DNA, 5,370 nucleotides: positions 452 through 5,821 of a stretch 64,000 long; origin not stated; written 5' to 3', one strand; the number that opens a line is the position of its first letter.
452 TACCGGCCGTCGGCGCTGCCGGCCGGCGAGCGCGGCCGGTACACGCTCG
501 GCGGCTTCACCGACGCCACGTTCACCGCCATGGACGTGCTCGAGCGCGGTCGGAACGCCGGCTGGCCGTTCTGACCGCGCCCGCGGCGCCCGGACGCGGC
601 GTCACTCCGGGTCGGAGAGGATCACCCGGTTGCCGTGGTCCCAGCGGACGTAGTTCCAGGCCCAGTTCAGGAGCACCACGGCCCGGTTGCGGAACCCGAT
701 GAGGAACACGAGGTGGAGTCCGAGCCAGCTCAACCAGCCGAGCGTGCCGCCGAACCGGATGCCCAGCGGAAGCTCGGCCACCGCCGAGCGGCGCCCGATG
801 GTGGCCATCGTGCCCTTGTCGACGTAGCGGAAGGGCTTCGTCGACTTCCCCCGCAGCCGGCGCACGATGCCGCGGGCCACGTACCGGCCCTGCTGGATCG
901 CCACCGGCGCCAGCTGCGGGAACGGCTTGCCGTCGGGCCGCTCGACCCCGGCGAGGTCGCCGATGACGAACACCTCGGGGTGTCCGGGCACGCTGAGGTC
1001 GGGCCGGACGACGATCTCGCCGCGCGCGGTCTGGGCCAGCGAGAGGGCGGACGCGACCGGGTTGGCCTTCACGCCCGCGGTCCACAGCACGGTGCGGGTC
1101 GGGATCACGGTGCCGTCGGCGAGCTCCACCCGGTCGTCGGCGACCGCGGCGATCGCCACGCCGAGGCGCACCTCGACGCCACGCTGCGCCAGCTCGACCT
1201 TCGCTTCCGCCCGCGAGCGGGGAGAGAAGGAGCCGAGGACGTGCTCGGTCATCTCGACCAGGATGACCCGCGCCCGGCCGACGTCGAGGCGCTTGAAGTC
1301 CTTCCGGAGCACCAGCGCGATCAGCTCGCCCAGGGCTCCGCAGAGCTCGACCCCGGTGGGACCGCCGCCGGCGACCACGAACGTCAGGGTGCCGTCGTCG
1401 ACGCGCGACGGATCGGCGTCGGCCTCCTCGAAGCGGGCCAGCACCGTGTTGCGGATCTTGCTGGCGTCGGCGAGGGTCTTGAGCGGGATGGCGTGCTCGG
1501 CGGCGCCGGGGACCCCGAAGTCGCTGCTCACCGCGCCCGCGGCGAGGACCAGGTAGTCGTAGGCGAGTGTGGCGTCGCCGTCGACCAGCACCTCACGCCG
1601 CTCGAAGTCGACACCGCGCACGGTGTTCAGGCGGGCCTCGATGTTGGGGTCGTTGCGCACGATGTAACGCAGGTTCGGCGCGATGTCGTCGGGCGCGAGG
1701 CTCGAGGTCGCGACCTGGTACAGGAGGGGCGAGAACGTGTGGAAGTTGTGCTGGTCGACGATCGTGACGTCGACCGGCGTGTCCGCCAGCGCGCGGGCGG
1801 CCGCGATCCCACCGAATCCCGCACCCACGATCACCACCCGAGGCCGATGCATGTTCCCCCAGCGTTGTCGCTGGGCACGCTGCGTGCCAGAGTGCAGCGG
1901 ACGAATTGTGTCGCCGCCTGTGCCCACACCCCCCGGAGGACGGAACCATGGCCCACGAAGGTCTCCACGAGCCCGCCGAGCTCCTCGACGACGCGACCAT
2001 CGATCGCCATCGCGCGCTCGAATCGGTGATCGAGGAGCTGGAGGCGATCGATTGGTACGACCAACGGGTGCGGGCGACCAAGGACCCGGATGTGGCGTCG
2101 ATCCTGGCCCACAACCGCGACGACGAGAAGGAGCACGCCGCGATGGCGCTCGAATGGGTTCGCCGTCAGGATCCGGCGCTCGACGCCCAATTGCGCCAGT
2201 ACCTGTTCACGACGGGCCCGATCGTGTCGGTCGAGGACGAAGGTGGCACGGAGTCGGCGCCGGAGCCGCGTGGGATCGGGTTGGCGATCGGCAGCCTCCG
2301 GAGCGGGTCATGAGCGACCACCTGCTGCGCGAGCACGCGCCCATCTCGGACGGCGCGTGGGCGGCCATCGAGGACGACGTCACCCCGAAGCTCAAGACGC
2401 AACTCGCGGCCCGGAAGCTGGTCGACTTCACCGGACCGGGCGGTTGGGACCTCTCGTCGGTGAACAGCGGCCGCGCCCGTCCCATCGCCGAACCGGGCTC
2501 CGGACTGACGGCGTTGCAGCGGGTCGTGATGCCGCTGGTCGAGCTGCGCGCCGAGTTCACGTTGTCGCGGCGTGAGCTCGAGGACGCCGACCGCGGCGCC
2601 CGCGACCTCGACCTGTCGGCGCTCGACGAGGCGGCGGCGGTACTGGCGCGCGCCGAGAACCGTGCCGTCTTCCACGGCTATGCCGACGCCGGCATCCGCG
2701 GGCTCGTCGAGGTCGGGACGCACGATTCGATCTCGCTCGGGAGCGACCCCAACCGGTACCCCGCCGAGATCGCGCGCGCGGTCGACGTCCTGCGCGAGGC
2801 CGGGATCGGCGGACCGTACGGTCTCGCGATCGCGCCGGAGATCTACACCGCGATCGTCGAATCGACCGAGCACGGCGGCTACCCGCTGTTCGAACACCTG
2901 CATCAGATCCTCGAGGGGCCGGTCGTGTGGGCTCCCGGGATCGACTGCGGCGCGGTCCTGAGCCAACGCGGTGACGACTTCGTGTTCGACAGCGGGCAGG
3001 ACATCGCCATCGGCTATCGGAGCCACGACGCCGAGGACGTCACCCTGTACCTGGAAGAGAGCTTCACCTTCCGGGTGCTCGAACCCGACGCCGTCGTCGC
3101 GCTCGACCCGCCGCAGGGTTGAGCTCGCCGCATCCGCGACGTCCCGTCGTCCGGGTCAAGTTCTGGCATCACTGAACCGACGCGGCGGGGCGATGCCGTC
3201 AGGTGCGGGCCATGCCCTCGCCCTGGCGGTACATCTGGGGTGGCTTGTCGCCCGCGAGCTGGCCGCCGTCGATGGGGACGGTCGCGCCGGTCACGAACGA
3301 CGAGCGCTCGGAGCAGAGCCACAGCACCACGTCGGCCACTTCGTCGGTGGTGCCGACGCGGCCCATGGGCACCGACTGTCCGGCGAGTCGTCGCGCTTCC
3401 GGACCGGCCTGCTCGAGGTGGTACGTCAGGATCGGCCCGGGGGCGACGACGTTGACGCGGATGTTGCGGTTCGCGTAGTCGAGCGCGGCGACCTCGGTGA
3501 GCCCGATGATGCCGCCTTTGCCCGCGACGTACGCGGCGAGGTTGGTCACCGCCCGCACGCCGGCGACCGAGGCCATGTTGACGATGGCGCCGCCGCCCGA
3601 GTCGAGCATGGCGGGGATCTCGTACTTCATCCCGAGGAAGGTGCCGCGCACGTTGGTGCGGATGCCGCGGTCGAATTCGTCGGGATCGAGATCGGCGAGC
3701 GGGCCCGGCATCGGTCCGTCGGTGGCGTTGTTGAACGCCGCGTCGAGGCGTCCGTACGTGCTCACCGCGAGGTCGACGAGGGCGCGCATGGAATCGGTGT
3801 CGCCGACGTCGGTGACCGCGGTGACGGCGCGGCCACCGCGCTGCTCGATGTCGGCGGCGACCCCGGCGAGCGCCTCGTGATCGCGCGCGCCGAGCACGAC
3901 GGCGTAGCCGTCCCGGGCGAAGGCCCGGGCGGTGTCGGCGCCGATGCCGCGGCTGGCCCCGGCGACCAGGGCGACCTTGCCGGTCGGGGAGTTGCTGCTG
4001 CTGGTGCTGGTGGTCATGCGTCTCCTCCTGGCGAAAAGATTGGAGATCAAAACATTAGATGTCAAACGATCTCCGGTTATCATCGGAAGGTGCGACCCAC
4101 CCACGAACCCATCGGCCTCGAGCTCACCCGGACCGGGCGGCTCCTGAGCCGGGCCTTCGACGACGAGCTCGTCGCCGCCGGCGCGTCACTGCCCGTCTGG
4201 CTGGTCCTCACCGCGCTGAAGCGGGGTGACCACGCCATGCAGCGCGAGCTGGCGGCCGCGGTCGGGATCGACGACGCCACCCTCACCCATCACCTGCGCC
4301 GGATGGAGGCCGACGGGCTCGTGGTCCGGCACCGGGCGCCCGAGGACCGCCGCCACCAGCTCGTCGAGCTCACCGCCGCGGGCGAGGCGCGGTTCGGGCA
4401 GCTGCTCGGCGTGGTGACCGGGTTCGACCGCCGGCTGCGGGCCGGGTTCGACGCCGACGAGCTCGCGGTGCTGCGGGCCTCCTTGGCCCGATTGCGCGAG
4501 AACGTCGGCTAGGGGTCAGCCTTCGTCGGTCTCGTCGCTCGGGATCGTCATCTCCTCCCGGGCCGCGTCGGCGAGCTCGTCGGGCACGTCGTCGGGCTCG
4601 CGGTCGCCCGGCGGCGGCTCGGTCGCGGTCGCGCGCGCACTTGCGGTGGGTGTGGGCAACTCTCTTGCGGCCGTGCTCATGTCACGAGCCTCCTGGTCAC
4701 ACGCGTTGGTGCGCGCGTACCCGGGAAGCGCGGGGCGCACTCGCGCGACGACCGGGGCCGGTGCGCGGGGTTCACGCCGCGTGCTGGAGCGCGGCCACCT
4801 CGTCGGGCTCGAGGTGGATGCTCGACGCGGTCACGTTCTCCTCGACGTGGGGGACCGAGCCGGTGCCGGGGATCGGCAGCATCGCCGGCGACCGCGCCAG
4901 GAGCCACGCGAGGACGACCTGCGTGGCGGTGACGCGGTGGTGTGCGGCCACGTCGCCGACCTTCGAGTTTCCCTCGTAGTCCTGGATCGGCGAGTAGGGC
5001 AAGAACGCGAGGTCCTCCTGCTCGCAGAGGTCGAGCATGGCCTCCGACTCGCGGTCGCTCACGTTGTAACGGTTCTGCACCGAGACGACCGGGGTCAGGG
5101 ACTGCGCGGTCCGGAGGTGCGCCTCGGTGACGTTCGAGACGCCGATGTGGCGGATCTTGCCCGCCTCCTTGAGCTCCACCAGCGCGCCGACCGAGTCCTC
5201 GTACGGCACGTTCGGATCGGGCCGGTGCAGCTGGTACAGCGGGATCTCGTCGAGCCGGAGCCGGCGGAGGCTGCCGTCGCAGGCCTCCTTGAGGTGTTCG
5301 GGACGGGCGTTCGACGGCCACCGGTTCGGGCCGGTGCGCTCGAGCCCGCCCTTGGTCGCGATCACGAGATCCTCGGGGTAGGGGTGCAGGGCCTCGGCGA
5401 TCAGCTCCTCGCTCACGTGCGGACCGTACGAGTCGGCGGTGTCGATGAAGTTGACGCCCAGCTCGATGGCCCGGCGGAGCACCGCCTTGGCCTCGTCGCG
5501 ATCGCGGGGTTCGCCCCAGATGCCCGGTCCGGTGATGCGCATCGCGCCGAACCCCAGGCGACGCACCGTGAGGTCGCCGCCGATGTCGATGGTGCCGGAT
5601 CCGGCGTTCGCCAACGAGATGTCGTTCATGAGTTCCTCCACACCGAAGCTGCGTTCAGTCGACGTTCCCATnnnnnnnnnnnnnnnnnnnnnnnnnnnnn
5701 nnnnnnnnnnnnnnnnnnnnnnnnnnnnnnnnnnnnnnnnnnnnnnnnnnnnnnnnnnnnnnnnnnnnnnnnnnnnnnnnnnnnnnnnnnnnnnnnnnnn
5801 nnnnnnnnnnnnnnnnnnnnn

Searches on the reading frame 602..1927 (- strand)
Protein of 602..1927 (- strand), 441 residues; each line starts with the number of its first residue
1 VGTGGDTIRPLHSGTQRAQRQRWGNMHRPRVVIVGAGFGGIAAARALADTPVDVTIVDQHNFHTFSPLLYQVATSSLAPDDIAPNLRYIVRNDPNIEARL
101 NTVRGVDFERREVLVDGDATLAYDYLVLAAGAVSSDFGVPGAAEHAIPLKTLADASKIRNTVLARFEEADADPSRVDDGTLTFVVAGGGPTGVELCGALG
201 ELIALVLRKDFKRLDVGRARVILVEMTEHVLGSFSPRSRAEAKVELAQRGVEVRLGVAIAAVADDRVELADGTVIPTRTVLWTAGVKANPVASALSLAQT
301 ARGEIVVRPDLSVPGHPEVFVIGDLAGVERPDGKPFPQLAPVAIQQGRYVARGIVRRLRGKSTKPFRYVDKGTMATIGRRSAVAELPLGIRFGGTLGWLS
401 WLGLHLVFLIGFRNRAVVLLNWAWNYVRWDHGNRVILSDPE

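Call 71: search_protein_families(library=pfam, proteins=[window:602-1927:-], max_evalue=0.0001)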
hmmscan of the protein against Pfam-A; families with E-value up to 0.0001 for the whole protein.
window:602-1927:- (441 aa): 5 families
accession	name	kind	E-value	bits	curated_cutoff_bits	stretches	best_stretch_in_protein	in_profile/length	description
PF07992.20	Pyr_redox_2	-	9.3e-51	173.4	26.1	1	30-347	2-291/291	Pyridine nucleotide-disulphide oxidoreductase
PF22366.1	NDH2_C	-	5.8e-08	33.2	27.7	1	371-424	2-55/62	NDH2 C-terminal domain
PF00070.33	Pyr_redox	-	5.9e-08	33.5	22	0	183-265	2-69/82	Pyridine nucleotide-disulphide oxidoreductase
PF13450.12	NAD_binding_8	-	2.6e-06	28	21.9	1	33-61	1-29/68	NAD(P)-binding Rossmann-like domain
PF01266.30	DAO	-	4.1e-06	27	27.9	0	30-60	1-31/353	FAD dependent oxidoreductase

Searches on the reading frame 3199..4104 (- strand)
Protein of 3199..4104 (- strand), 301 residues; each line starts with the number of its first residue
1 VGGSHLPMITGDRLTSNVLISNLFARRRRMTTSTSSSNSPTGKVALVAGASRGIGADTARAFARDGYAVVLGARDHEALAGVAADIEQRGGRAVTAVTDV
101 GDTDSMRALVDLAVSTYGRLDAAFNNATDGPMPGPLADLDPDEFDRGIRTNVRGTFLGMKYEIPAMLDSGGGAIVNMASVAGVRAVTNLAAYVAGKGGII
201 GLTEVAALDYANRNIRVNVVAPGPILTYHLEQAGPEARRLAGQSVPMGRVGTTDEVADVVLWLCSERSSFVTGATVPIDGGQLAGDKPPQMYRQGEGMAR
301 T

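Call 71: search_protein_families(library=pfam, proteins=[window:3199-4104:-], max_evalue=0.0001)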
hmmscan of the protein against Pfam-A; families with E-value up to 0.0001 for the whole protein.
window:3199-4104:- (301 aa): 3 families
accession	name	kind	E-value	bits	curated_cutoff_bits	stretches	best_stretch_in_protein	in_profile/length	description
PF13561.12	adh_short_C2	-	1.3e-58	198.8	27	1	49-281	1-234/236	Enoyl-(Acyl carrier protein) reductase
PF00106.31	adh_short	-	1.4e-49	168.7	26.6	1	43-233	1-190/195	short chain dehydrogenase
PF08659.16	KR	-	2.5e-06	28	22.6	1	45-195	3-152/180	KR domain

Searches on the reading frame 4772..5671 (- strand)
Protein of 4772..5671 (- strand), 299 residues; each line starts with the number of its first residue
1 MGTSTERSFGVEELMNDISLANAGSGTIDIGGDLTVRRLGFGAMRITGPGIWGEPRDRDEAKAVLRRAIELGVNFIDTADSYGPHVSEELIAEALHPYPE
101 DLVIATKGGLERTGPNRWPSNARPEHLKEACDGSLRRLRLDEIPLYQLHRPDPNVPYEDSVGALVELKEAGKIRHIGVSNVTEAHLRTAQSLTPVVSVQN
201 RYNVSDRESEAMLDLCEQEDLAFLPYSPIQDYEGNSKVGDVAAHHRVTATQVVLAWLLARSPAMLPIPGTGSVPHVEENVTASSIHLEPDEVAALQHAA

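Call 71: search_protein_families(library=pfam, proteins=[window:4772-5671:-], max_evalue=0.0001)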
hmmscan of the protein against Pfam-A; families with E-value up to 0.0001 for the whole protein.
window:4772-5671:- (299 aa): 1 family
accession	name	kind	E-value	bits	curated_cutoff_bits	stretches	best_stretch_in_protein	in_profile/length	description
PF00248.27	Aldo_ket_red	-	4.3e-65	220.1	24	1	38-297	1-288/291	Aldo/keto reductase family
